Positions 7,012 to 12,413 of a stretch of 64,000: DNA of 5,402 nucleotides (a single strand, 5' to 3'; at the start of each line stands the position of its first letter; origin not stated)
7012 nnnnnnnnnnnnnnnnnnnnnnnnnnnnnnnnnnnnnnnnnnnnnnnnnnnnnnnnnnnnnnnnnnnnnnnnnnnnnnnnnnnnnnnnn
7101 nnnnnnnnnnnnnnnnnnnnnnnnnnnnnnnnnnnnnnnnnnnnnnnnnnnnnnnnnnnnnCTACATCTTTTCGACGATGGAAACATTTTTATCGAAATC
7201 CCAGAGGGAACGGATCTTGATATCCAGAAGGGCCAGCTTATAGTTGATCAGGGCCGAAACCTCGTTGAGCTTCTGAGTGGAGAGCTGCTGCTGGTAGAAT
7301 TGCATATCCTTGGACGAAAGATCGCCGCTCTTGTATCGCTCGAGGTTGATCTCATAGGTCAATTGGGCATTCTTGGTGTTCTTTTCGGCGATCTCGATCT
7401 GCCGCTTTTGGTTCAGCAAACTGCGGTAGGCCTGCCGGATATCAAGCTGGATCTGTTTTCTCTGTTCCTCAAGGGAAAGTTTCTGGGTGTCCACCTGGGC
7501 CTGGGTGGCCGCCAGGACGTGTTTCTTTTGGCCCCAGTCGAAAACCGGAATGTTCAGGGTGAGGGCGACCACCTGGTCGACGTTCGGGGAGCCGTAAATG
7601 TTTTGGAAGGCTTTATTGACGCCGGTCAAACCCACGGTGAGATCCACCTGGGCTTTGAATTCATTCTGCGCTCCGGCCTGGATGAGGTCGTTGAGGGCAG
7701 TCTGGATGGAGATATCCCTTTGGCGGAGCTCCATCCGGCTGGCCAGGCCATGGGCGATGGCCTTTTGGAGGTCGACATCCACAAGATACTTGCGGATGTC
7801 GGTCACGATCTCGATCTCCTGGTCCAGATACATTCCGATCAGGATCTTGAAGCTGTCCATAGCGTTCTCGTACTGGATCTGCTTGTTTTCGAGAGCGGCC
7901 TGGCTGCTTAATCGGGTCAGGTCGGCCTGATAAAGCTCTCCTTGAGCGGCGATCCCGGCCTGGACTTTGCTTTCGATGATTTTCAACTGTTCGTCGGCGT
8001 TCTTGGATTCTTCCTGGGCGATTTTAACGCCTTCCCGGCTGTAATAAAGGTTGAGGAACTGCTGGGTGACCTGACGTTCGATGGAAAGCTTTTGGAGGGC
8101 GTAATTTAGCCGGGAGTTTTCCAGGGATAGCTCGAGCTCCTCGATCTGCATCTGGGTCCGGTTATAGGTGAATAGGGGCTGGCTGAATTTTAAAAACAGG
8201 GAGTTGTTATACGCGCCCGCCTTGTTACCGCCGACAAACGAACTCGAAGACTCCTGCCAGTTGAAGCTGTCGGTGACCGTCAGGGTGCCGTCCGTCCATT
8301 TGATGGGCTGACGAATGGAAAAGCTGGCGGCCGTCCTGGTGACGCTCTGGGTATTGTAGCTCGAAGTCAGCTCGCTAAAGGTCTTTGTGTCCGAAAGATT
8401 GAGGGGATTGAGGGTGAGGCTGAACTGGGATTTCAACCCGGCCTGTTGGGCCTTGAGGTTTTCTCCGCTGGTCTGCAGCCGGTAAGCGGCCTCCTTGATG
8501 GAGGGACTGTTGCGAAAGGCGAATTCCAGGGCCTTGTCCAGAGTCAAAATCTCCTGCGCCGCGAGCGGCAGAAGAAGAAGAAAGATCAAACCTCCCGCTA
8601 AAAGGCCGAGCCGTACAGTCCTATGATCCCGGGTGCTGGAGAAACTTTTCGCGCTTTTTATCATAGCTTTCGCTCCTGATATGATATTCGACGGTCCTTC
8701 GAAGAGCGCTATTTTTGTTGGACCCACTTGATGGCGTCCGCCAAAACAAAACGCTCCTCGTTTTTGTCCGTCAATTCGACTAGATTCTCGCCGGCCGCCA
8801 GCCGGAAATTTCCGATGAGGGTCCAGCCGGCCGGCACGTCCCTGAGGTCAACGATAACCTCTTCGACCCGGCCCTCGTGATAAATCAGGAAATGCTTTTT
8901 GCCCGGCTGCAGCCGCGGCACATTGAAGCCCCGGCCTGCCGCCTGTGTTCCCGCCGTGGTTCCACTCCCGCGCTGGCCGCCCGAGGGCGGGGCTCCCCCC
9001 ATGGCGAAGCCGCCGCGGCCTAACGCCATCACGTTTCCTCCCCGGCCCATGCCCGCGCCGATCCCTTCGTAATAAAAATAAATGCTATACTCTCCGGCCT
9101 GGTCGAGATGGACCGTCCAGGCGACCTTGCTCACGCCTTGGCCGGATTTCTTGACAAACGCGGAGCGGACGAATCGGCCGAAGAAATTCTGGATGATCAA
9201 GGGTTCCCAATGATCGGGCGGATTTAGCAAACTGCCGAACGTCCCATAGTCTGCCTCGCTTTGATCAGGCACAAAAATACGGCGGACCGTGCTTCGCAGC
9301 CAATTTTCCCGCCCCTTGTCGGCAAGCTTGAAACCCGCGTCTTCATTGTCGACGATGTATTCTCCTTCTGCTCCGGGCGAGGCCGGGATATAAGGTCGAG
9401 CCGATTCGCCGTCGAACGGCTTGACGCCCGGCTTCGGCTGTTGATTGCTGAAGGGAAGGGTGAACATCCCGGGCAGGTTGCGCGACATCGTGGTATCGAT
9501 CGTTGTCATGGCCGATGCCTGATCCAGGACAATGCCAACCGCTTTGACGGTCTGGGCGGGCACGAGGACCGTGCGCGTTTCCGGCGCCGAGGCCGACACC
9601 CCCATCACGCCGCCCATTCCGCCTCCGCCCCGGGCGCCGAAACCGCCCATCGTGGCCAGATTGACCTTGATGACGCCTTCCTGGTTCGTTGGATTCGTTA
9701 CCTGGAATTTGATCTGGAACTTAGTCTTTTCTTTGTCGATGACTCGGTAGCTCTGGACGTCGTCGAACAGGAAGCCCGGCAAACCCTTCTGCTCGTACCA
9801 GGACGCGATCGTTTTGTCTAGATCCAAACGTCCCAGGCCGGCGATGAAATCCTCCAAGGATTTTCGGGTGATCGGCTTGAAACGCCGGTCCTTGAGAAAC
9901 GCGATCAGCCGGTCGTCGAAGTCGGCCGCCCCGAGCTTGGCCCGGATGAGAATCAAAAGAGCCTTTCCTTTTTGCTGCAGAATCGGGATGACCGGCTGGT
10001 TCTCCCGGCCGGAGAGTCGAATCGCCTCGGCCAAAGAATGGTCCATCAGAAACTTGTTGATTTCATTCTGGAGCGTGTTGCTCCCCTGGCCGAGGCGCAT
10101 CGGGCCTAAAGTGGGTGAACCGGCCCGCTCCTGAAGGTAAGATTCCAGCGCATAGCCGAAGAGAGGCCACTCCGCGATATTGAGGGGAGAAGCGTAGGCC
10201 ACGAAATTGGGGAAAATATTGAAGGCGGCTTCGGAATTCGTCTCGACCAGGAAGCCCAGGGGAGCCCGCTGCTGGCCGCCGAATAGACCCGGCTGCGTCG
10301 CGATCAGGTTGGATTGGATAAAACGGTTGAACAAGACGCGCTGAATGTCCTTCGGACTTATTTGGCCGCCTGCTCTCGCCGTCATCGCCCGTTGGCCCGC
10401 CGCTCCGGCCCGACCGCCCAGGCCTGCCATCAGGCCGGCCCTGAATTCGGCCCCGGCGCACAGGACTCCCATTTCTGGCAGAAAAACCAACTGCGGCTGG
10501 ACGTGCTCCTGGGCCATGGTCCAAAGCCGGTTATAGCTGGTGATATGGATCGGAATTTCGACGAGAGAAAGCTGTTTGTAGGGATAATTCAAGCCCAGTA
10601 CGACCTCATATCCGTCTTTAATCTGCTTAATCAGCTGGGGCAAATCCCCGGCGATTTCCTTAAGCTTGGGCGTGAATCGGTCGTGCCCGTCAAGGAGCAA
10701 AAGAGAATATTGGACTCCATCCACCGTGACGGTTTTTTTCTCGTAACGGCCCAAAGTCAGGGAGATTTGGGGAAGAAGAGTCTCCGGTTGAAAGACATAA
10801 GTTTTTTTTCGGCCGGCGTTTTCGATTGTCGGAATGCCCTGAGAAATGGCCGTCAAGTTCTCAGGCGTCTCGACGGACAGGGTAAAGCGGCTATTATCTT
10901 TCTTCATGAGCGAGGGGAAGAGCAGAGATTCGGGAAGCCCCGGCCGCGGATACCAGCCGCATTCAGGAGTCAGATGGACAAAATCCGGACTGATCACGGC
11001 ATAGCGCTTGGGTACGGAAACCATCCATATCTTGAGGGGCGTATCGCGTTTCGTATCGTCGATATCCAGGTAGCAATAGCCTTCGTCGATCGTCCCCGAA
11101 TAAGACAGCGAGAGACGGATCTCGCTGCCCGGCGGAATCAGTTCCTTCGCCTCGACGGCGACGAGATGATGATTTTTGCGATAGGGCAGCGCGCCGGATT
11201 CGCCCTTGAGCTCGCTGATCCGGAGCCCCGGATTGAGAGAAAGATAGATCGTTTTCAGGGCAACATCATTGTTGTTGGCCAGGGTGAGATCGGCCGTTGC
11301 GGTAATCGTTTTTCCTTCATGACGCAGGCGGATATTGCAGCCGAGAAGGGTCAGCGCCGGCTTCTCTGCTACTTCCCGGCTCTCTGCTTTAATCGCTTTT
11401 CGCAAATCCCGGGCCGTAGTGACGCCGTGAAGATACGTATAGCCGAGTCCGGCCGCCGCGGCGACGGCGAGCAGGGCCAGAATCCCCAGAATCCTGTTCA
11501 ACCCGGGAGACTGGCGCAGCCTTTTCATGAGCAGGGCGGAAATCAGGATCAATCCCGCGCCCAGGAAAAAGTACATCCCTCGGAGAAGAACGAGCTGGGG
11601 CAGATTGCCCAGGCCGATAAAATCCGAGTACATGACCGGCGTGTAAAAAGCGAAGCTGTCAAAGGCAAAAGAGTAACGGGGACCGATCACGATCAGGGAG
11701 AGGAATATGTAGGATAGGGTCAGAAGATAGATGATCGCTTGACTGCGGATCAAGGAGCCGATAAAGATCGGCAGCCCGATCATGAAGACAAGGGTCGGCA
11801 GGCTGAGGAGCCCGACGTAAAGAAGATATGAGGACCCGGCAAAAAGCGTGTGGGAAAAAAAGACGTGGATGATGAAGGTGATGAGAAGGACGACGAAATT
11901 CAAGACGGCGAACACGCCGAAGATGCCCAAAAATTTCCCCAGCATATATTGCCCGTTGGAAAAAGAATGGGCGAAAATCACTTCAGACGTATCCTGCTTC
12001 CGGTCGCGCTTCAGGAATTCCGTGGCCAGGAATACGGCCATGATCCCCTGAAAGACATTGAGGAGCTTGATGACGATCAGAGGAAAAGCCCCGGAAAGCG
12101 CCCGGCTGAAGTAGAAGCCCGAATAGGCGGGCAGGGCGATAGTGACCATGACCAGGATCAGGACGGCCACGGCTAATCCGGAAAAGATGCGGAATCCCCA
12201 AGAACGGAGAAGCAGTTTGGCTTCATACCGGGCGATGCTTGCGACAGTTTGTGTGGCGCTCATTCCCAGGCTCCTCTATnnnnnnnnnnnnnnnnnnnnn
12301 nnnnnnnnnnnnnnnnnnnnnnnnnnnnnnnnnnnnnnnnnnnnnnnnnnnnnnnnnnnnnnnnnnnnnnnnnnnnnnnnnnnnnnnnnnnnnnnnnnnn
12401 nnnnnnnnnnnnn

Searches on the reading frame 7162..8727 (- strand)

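Call 51: search_protein_families(library=pfam, proteins=[window:7162-8727:-], max_evalue=0.001)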
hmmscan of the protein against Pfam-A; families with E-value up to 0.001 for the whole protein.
window:7162-8727:- (521 aa): 1 family
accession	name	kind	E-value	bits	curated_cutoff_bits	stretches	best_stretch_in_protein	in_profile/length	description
PF02321.23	OEP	-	2.3e-44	151.9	22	2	320-503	1-182/187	Outer membrane efflux protein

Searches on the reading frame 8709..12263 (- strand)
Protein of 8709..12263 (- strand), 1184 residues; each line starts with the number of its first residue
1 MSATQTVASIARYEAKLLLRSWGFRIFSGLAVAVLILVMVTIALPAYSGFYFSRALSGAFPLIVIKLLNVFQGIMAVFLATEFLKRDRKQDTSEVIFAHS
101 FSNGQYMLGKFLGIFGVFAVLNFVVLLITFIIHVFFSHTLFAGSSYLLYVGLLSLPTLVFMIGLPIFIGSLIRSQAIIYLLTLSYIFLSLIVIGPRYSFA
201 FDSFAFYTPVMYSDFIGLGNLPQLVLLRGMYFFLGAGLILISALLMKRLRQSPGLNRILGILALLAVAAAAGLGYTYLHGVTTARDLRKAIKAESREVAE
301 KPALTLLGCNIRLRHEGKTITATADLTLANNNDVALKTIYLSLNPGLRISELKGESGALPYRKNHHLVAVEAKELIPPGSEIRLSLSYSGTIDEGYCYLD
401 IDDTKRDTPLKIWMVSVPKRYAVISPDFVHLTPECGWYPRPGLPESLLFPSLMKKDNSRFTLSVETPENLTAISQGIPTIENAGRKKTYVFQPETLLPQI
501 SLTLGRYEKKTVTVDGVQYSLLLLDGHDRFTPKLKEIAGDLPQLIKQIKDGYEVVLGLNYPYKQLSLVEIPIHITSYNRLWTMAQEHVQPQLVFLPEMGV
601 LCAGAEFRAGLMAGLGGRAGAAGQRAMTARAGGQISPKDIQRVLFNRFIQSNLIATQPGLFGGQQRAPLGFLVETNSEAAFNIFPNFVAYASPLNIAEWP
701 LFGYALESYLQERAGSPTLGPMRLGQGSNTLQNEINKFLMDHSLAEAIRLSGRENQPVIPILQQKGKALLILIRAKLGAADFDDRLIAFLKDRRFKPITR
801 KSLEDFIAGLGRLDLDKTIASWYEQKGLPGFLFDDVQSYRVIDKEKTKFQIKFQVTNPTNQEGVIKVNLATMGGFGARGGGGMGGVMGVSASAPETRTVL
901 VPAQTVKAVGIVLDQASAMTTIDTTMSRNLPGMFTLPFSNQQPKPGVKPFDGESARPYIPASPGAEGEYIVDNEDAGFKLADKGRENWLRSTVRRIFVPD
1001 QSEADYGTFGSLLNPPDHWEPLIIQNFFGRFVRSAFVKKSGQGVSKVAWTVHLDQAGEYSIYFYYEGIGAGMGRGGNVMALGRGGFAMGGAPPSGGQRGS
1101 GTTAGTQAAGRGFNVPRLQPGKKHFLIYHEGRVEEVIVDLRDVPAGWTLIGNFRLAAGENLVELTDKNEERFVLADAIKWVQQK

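Call 51: search_protein_families(library=pfam, proteins=[window:8709-12263:-], max_evalue=0.001)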
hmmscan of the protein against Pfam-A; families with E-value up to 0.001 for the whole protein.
window:8709-12263:- (1184 aa): 1 family
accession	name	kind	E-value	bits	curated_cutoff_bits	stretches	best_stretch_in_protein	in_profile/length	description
PF25275.1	Golvesin_C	-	3e-10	40.7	31.6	1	1123-1180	71-130/132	Golvesin C-terminal domain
